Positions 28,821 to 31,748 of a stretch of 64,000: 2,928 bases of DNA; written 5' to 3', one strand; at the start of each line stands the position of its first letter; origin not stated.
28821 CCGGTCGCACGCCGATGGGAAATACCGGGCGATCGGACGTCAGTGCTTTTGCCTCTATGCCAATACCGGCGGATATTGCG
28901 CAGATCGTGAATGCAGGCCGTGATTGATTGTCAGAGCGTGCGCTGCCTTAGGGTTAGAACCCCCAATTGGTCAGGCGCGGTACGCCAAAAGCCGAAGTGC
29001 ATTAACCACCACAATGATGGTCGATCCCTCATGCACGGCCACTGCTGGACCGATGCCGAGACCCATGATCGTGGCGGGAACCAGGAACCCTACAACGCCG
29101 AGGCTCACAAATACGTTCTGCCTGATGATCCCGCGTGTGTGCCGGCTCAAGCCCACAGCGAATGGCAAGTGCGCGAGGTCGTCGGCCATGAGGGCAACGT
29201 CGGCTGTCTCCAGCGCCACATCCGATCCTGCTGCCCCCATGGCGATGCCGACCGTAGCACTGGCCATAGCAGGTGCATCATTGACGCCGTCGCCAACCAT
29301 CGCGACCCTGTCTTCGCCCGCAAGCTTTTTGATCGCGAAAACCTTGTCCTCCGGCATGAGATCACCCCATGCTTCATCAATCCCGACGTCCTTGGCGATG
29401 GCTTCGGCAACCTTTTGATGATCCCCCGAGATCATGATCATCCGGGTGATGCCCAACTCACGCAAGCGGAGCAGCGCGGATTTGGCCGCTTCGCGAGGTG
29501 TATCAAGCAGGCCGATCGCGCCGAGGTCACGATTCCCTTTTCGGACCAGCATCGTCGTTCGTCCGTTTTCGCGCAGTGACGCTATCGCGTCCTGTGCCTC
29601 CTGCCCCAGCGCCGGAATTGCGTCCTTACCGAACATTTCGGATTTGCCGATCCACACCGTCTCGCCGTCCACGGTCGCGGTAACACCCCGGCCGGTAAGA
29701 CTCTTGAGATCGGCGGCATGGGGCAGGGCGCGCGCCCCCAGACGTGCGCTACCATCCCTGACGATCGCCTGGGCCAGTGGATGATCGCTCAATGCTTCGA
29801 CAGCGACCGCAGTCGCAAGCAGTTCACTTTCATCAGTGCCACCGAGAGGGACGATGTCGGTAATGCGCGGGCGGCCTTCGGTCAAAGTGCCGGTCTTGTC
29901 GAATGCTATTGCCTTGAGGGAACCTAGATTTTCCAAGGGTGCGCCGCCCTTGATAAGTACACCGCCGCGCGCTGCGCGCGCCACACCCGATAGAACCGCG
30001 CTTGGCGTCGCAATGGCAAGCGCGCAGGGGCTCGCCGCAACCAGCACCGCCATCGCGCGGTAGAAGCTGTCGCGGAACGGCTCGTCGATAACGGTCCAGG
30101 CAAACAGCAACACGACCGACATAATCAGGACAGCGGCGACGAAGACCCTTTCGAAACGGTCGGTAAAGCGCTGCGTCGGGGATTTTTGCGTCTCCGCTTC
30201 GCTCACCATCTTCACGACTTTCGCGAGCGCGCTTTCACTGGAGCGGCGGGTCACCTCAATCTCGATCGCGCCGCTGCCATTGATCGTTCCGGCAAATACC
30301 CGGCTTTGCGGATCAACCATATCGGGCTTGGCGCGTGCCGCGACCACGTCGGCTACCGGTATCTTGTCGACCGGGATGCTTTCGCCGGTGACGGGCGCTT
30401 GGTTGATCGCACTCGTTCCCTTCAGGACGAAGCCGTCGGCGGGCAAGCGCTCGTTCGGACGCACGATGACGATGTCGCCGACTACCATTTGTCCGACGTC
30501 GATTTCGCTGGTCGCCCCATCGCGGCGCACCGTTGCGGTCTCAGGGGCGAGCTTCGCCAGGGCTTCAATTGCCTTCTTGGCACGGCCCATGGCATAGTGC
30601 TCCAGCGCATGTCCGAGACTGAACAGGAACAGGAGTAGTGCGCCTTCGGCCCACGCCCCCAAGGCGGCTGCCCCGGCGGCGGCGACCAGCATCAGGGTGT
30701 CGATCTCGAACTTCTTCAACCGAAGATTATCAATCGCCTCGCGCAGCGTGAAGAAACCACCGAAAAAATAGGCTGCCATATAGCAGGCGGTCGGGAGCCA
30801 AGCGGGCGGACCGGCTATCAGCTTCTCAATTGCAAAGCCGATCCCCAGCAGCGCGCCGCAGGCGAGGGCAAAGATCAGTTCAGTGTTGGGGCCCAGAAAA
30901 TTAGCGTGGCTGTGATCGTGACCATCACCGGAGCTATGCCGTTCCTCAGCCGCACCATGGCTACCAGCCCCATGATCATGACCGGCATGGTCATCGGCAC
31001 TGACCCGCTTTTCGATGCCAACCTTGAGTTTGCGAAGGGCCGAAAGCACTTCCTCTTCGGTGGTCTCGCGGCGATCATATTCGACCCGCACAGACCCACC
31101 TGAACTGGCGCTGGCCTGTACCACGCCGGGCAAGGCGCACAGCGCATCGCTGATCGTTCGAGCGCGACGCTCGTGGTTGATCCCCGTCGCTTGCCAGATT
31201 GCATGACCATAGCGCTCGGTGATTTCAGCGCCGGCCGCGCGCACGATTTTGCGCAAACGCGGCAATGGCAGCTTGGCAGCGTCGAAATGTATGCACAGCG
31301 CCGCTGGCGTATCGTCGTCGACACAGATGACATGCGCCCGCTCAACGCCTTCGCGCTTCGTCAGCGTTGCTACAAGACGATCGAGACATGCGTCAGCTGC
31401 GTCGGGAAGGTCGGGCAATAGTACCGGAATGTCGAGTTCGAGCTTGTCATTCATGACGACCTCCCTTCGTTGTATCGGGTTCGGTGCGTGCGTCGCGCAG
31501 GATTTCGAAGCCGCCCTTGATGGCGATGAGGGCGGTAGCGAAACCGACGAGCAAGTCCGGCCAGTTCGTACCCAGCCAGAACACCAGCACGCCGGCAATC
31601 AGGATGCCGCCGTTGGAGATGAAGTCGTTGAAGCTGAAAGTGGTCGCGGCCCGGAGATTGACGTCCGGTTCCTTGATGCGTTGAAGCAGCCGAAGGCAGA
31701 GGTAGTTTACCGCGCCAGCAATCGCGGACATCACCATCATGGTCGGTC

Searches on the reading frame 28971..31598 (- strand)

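Call 79: search_protein_families(library=pfam, proteins=[window:28971-31598:-], max_evalue=0.0001)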
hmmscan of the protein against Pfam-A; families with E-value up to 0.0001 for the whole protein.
window:28971-31598:- (875 aa): 2 families
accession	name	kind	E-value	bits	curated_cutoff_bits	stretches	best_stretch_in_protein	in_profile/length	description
PF00122.25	E1-E2_ATPase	-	3.7e-55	186.7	28.1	1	349-544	1-180/181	E1-E2 ATPase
PF00702.32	Hydrolase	-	1e-32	114.6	26.4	1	562-781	2-190/191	haloacid dehalogenase-like hydrolase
